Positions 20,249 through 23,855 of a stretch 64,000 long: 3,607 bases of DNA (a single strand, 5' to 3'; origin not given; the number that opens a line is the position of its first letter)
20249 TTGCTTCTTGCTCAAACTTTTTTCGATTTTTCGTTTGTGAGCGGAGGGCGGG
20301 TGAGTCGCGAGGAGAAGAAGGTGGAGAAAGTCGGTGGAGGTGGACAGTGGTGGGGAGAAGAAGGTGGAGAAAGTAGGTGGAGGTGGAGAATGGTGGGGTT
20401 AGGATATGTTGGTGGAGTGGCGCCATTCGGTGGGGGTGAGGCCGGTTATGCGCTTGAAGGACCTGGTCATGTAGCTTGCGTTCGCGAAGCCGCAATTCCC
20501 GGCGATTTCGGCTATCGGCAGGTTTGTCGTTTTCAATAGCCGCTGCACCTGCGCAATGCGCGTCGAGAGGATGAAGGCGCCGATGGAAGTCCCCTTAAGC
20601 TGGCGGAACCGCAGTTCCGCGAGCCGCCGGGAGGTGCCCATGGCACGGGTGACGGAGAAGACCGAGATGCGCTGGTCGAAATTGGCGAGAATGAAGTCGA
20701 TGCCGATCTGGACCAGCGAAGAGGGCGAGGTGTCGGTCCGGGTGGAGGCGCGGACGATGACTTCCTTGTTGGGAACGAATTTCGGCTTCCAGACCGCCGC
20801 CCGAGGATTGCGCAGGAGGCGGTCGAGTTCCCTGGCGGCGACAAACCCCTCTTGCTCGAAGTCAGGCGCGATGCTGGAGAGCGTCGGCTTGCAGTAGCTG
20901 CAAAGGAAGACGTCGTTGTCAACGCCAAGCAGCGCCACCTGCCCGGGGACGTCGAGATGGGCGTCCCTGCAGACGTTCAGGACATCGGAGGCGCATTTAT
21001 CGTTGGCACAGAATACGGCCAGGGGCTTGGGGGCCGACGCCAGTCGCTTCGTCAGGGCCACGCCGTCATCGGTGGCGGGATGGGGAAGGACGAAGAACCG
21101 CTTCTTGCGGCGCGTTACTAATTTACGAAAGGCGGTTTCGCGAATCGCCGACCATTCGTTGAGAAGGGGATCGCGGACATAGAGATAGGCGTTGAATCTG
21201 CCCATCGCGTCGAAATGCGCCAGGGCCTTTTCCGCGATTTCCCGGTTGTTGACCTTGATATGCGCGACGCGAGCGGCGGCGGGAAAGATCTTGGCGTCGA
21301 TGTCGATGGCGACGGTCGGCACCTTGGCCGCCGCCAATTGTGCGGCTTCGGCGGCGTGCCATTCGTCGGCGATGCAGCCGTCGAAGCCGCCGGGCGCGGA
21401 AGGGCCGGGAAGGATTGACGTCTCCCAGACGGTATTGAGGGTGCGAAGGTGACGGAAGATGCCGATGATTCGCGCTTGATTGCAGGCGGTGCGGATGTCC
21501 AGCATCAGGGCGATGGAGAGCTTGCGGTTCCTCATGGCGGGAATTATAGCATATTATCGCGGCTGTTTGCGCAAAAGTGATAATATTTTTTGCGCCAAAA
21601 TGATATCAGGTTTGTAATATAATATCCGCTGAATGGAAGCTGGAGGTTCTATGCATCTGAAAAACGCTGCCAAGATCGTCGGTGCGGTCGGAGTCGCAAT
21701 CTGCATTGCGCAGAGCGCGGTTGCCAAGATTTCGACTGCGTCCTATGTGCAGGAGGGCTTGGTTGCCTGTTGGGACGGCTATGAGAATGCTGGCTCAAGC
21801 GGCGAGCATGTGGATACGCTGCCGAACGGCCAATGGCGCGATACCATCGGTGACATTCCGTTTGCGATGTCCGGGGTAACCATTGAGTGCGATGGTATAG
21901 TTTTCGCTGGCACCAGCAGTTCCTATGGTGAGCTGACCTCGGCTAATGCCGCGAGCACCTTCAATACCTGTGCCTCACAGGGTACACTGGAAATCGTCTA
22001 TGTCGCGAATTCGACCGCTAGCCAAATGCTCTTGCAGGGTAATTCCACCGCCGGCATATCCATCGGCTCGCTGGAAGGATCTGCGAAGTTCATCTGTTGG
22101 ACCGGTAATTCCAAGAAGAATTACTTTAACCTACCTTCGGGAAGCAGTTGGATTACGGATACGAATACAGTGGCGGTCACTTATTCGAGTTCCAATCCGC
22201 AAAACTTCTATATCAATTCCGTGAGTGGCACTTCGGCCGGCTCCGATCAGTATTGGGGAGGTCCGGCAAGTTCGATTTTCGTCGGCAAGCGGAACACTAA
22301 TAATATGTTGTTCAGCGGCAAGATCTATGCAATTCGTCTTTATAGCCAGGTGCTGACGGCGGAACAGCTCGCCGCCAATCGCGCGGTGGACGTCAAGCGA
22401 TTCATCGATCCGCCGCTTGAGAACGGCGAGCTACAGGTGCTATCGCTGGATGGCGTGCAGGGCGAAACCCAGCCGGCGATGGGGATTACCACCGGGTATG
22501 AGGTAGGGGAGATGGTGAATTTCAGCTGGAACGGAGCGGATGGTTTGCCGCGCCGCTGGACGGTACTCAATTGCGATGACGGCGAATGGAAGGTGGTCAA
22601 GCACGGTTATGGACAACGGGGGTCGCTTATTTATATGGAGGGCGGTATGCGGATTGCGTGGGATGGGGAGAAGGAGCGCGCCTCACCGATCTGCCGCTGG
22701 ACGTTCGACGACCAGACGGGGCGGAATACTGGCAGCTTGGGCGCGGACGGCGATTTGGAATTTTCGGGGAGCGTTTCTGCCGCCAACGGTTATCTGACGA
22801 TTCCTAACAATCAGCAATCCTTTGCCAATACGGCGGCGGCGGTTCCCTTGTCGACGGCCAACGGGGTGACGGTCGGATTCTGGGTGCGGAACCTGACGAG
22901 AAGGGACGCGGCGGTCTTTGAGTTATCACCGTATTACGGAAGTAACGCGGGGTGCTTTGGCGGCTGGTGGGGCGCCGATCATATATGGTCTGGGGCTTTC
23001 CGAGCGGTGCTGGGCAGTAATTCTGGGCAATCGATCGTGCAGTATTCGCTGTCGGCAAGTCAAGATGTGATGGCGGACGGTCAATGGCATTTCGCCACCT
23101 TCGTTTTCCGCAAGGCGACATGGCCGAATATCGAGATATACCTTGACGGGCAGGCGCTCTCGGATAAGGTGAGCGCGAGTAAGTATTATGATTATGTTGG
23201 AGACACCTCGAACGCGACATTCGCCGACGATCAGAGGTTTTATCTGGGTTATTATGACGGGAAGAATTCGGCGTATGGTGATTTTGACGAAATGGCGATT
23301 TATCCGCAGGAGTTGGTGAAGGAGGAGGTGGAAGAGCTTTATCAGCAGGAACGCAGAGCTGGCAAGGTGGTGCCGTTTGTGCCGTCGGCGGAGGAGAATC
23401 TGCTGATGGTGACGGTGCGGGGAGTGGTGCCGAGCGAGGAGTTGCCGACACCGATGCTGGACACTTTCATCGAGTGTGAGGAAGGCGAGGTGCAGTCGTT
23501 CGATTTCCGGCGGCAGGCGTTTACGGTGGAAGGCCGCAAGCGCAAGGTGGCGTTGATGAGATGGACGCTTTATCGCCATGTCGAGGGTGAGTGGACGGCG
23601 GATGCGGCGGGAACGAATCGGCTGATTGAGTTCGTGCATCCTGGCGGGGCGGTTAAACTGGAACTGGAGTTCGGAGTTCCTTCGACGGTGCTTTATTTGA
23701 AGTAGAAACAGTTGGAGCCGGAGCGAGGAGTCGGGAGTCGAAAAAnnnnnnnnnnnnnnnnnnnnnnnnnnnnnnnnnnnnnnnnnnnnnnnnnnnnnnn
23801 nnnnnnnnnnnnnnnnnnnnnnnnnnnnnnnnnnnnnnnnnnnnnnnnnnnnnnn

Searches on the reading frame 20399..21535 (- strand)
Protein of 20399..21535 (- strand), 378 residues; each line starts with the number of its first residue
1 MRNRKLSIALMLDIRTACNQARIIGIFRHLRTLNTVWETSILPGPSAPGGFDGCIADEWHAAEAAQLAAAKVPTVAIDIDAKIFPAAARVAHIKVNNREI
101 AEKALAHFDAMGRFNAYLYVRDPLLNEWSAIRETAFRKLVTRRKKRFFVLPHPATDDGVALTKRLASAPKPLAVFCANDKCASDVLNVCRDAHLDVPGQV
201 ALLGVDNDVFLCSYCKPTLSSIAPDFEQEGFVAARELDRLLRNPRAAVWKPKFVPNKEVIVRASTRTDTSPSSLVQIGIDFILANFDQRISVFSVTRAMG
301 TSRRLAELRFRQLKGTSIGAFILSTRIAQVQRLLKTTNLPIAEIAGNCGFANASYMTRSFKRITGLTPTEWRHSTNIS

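Call 47: search_protein_families(library=pfam, proteins=[window:20399-21535:-], max_evalue=0.001)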
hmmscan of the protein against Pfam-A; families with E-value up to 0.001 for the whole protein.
window:20399-21535:- (378 aa): 3 families
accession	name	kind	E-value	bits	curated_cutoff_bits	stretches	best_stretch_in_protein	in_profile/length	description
PF13377.12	Peripla_BP_3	-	3.4e-24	86.2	26.5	1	121-265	18-167/167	Periplasmic binding protein-like domain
PF12833.13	HTH_18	-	3.3e-19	69.4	33.6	1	297-373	3-79/80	Helix-turn-helix domain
PF00165.29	HTH_AraC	-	1.6e-15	57.2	26.6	1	334-373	1-42/42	Bacterial regulatory helix-turn-helix proteins, AraC family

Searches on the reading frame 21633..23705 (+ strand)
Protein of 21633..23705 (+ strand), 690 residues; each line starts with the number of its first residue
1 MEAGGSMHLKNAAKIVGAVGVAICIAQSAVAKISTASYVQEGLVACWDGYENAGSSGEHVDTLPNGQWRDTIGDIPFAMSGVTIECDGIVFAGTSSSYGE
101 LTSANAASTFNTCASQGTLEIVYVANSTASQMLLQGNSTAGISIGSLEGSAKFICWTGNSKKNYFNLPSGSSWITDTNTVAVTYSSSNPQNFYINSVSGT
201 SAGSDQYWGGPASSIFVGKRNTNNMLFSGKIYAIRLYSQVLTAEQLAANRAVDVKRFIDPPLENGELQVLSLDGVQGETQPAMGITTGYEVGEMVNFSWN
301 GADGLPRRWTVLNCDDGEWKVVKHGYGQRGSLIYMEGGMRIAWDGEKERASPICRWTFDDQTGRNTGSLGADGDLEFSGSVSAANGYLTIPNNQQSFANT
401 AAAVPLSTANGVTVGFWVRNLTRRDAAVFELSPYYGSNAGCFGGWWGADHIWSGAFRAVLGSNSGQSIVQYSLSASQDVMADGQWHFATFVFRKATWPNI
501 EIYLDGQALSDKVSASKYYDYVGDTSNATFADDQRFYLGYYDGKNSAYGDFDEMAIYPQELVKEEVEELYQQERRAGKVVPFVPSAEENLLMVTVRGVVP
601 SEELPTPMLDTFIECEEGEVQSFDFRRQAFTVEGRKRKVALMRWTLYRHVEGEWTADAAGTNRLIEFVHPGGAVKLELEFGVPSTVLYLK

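Call 48: search_protein_families(library=pfam, proteins=[window:21633-23705:+], max_evalue=0.001)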
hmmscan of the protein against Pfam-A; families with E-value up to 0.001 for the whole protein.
window:21633-23705:+ (690 aa): 1 family
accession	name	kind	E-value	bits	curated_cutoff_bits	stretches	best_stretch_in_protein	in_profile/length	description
PF13385.13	Laminin_G_3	-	4.9e-17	62.9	27.6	2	122-246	25-150/151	Concanavalin A-like lectin/glucanases superfamily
